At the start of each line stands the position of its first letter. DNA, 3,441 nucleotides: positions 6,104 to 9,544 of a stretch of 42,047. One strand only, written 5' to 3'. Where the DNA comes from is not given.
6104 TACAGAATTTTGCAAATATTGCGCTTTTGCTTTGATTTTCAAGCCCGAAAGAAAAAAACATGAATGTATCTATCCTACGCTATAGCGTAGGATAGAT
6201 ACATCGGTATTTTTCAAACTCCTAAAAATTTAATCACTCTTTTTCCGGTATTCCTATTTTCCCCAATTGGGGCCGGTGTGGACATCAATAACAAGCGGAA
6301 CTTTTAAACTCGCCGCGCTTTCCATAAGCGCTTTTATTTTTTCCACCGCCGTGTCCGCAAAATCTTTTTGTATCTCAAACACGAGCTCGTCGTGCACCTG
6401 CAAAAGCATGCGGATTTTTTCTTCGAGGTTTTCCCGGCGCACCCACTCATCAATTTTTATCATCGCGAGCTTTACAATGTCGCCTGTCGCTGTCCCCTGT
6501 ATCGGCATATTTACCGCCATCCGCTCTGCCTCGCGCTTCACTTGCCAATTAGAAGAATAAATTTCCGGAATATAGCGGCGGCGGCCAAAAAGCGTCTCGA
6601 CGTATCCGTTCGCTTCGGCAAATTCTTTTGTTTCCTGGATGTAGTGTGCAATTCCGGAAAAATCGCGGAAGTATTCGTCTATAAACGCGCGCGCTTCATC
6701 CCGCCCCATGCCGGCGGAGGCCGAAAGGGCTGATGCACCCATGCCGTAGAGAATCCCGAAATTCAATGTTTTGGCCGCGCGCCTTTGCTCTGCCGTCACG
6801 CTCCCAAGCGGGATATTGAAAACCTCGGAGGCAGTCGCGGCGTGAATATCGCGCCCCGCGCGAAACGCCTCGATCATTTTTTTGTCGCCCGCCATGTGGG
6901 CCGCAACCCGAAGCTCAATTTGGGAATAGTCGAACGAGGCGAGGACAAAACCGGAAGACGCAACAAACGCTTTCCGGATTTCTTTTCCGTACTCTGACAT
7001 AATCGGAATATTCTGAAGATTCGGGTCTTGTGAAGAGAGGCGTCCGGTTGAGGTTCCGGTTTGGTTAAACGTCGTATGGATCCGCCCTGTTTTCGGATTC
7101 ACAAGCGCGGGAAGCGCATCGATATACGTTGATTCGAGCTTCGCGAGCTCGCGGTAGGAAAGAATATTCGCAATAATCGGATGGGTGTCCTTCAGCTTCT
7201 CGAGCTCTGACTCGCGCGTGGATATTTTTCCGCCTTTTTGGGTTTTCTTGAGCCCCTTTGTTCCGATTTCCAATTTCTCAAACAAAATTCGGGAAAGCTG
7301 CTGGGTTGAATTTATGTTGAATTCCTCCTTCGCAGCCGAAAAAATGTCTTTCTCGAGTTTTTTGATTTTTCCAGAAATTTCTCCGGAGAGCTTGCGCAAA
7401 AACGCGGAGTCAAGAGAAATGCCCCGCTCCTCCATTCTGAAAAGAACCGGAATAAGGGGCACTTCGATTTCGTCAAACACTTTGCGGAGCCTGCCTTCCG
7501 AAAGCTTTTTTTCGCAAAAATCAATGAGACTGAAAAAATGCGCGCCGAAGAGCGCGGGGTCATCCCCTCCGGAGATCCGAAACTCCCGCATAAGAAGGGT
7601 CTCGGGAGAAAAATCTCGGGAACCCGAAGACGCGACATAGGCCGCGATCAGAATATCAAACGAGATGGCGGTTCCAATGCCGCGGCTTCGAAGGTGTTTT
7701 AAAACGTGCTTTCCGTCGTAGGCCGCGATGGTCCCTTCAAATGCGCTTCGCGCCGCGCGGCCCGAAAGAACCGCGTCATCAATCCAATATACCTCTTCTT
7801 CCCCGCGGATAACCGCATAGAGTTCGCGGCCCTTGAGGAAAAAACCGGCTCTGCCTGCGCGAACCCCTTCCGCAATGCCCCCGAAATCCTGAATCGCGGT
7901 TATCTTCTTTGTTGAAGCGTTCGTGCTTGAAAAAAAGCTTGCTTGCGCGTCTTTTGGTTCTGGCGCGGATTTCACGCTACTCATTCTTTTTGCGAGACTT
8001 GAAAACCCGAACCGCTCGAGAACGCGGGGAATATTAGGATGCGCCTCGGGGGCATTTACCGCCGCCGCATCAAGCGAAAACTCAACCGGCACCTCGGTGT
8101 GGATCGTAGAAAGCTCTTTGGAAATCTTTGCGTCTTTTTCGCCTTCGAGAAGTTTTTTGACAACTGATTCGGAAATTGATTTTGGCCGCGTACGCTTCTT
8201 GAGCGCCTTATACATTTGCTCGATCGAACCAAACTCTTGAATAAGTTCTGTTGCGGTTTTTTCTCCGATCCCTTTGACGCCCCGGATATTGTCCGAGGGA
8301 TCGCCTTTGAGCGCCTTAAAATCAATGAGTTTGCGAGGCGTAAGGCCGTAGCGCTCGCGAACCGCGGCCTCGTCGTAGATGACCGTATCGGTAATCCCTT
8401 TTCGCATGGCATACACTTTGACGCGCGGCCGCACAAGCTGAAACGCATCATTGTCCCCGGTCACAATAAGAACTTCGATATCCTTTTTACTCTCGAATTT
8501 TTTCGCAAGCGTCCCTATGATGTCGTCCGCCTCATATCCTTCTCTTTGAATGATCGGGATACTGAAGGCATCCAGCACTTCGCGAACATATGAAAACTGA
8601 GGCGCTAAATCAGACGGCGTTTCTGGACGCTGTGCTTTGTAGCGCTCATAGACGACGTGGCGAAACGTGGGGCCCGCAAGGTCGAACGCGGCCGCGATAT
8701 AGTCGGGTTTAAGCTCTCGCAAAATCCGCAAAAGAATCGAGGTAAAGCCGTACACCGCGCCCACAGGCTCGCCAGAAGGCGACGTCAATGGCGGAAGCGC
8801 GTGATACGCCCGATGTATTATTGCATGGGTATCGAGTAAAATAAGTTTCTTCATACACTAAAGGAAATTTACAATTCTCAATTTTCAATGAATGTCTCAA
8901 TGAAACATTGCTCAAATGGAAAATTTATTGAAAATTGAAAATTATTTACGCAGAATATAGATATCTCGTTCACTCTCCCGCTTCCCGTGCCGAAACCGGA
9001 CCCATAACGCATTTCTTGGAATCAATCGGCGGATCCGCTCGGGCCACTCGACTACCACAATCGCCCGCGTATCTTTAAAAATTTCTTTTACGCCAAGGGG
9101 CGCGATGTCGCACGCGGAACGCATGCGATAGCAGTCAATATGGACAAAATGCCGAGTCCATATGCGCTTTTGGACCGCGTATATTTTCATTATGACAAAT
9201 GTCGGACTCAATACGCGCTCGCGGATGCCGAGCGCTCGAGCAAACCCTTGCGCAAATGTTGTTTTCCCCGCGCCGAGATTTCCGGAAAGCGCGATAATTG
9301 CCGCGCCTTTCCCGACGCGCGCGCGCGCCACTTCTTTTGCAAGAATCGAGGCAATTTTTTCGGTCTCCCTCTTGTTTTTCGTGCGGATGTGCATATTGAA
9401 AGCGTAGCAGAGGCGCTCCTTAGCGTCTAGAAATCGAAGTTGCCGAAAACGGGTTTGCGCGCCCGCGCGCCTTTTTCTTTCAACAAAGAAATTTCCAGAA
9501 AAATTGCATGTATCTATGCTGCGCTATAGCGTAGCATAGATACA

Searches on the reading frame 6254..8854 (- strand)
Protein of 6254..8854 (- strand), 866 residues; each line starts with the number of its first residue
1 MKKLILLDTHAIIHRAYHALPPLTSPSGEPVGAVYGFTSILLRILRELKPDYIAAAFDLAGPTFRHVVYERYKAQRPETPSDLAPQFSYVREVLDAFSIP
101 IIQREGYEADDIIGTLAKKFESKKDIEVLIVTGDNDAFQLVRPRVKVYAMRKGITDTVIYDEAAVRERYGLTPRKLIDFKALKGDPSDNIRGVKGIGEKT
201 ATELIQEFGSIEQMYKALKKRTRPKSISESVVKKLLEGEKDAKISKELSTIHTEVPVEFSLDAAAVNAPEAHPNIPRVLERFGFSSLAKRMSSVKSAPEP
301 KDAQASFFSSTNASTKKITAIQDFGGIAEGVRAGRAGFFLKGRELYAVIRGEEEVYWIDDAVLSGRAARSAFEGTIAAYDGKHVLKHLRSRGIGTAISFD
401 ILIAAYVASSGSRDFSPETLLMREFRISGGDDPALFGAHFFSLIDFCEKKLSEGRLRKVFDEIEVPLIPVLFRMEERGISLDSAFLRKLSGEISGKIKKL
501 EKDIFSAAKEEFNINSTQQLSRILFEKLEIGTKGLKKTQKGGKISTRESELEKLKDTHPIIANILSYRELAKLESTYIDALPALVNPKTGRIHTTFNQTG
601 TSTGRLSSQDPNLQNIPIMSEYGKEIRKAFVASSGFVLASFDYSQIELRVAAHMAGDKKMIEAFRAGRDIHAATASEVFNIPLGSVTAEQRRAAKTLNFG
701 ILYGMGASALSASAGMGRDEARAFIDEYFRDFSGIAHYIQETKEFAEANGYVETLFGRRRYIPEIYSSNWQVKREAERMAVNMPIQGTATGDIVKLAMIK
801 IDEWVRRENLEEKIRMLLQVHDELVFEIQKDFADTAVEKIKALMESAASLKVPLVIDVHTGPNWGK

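Call 8: search_protein_families(library=pfam, proteins=[window:6254-8854:-], max_evalue=0.01)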
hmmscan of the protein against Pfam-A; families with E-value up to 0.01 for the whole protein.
window:6254-8854:- (866 aa): 4 families
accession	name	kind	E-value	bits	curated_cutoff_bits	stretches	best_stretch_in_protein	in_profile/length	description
PF00476.26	DNA_pol_A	-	8.2e-155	515.9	34.3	1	485-865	3-380/381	DNA polymerase family A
PF02739.22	5_3_exonuc_N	-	1.3e-58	197.8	34.3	1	3-170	1-164/164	5'-3' exonuclease, N-terminal resolvase-like domain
PF01367.25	5_3_exonuc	-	8e-29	100.4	40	1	172-270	2-95/97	5'-3' exonuclease, C-terminal SAM fold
PF12826.13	HHH_2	-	0.0093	16.6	27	0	192-217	7-32/64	Helix-hairpin-helix motif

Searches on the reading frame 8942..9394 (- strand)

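Call 8: search_protein_families(library=pfam, proteins=[window:8942-9394:-], max_evalue=0.01)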
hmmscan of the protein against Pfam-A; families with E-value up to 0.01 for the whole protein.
window:8942-9394:- (150 aa): 2 families
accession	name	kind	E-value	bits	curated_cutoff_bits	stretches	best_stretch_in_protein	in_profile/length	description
PF02367.23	TsaE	-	9.3e-34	116.6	26.6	1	6-143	2-126/128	Threonylcarbamoyl adenosine biosynthesis protein TsaE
PF13401.12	AAA_22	-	0.0055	17.5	27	1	29-95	3-48/130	AAA domain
